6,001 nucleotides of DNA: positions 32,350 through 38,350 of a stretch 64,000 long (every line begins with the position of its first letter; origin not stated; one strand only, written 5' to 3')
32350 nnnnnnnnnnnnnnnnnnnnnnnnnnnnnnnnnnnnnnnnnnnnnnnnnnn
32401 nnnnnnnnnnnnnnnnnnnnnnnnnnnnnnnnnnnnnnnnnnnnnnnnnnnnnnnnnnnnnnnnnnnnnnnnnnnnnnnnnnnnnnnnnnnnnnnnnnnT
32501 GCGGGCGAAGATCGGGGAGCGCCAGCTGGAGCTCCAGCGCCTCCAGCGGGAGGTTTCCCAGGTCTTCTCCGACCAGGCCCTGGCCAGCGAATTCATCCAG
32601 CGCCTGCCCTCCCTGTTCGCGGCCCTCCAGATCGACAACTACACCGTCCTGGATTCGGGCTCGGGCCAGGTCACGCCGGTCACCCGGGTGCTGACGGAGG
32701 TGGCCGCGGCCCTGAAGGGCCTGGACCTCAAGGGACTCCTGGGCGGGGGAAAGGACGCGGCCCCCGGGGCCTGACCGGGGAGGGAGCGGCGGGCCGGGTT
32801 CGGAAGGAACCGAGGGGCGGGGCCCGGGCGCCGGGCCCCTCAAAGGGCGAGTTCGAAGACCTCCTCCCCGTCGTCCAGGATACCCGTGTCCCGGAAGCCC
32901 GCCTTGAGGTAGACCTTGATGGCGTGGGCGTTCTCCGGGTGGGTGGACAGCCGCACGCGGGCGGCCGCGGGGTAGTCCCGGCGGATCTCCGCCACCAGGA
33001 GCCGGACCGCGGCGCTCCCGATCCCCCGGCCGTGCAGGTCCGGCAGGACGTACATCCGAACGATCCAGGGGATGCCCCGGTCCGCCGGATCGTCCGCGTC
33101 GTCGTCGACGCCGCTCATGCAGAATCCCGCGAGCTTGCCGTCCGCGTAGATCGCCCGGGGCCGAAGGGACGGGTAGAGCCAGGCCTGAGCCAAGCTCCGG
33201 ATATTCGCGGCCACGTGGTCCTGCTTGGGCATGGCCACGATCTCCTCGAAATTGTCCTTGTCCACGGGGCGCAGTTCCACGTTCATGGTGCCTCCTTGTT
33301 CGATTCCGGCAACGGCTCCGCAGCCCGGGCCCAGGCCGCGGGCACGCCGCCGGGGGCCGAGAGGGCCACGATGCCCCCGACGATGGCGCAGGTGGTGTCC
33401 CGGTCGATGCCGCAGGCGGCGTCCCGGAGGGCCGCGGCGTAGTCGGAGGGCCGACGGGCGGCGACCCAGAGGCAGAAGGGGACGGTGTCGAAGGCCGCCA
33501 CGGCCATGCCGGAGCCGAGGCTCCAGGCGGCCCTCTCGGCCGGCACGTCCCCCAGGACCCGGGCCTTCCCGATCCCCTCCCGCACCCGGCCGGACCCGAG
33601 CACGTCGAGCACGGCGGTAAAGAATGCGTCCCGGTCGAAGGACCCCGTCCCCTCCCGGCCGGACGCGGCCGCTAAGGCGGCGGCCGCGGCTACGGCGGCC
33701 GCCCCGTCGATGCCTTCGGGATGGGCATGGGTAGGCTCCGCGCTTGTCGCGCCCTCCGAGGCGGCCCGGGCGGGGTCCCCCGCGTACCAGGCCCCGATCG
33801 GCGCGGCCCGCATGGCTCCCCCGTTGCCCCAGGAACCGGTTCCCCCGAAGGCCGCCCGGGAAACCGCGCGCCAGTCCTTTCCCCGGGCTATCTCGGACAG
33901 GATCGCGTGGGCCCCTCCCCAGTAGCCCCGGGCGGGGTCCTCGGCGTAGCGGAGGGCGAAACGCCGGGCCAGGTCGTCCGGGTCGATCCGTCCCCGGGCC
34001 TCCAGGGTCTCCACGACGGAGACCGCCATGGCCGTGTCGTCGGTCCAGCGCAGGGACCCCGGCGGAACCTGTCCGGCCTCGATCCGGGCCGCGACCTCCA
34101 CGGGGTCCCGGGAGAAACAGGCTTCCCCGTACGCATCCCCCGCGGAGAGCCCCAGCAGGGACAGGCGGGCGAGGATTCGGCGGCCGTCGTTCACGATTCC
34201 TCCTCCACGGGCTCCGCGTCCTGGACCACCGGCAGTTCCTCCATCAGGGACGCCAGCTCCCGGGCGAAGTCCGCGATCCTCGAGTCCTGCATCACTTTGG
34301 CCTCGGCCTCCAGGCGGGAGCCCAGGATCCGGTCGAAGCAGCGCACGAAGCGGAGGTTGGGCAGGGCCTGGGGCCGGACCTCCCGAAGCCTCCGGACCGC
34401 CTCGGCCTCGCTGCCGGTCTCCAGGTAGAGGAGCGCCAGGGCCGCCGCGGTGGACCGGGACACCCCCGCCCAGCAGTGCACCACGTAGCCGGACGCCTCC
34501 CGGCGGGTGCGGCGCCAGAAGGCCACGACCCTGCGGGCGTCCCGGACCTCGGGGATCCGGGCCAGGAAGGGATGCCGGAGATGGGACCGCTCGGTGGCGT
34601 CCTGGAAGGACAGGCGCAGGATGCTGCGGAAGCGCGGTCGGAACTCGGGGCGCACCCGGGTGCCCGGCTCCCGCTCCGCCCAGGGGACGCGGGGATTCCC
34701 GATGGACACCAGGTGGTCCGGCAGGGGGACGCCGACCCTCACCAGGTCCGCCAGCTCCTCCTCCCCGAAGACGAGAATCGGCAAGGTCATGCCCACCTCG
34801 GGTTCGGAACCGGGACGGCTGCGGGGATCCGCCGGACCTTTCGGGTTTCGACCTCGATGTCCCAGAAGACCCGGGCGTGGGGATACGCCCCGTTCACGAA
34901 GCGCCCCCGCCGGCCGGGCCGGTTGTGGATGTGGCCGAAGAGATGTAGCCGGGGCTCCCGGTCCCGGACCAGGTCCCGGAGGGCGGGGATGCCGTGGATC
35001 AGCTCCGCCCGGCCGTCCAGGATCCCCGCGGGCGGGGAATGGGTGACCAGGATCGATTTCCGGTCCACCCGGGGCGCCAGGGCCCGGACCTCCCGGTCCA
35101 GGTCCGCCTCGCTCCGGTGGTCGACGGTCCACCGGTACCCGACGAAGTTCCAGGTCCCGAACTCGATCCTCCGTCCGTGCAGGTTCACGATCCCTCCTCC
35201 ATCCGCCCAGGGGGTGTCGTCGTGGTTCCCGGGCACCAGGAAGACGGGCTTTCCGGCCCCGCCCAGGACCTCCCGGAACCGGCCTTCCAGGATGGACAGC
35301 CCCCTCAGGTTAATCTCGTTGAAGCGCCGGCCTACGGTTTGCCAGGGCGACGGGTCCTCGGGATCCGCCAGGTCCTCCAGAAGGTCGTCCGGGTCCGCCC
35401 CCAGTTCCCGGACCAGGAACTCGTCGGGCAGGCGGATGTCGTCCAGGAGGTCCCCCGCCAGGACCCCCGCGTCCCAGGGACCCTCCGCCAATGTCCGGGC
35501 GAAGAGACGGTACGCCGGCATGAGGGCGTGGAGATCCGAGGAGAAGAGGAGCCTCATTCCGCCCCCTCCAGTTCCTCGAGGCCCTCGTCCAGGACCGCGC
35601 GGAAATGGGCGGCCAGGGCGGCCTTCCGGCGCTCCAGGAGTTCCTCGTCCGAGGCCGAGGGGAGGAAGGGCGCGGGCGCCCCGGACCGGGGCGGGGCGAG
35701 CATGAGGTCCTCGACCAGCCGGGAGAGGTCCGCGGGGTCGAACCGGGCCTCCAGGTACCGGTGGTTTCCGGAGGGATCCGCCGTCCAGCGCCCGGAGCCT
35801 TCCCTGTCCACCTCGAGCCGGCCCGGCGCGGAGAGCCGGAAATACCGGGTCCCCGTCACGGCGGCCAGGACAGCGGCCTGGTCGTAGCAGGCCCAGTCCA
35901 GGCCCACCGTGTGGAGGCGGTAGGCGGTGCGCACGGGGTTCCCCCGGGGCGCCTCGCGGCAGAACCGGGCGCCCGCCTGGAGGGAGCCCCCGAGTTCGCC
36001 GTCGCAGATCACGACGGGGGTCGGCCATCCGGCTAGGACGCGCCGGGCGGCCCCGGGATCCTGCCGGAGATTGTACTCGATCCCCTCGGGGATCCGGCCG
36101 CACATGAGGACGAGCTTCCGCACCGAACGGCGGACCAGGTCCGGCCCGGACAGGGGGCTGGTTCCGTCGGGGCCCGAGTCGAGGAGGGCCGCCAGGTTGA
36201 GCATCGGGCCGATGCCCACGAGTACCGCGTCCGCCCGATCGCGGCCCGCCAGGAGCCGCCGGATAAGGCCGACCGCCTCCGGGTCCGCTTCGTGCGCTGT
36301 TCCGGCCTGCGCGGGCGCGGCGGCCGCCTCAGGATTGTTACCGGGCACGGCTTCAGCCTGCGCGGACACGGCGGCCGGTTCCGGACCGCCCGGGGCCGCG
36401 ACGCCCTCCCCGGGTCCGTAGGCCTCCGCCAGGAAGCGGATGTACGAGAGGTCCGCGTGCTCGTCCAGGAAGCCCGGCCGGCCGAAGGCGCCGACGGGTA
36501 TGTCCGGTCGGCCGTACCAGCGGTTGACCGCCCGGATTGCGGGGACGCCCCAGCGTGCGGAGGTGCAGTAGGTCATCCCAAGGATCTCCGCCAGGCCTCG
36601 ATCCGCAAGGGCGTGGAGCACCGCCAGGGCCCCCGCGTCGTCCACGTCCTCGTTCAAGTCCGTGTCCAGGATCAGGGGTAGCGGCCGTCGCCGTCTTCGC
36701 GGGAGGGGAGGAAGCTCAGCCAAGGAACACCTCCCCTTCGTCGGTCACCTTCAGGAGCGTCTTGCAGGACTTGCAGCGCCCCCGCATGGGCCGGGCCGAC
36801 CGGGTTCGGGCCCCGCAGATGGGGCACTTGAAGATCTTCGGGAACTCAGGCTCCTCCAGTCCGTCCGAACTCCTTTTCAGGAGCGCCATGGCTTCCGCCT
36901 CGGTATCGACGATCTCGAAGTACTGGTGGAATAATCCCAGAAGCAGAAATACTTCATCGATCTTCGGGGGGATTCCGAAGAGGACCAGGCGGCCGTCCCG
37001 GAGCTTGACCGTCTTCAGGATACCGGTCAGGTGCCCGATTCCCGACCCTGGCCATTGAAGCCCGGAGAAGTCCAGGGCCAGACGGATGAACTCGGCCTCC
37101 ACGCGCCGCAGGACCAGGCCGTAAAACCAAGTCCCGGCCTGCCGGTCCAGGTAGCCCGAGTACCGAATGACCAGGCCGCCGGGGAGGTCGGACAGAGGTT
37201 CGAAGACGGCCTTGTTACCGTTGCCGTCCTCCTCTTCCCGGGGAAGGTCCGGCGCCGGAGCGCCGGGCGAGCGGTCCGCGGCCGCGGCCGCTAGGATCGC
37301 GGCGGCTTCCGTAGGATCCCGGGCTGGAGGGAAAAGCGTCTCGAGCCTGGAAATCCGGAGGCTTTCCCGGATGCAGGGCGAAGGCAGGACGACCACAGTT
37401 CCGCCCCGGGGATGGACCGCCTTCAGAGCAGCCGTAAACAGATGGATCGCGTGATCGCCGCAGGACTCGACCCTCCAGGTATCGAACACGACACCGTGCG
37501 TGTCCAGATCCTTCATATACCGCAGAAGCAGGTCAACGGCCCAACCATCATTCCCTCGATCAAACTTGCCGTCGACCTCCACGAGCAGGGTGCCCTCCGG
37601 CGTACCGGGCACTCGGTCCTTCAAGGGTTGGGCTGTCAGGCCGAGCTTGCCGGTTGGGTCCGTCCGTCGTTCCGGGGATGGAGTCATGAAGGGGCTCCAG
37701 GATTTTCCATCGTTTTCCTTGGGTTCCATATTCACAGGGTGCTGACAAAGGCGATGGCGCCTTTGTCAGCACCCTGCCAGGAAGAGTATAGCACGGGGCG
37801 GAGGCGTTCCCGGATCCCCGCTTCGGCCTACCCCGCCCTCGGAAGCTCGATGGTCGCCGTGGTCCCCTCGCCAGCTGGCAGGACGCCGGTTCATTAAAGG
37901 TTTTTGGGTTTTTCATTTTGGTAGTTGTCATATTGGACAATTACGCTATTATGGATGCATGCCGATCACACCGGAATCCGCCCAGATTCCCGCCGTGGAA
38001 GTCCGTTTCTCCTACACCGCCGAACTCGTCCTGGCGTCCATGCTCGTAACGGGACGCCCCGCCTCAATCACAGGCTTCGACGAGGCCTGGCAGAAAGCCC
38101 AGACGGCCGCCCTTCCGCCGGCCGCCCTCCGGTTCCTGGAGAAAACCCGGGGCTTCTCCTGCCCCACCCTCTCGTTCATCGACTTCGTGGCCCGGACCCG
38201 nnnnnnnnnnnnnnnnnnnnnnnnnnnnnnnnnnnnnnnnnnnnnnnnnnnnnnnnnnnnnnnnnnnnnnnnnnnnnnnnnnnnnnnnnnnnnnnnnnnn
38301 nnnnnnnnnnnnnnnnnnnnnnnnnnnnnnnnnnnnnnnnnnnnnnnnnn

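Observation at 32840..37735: Six-gene translationally coupled operon combining a STAS/phosphatase partner-switch pair with ADP-ribose-processing enzymes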

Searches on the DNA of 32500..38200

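Call 105: search_rna_families(source=window, start=32500, end=38200, threshold=evalue, max_evalue=1)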
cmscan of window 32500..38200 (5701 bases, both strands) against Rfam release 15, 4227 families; matches with E-value up to 1: 2.
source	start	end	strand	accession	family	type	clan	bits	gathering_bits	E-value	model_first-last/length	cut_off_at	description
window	37735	37776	-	RF03789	MIR5269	Gene; miRNA;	-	24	60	0.55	1-80/80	no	MIR5269 microRNA precursor family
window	35203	35319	+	RF01495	ACAT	Cis-reg;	-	20.6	37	0.66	1-147/147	no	Human acetyl-coA cholesterol acyltransferase mRNA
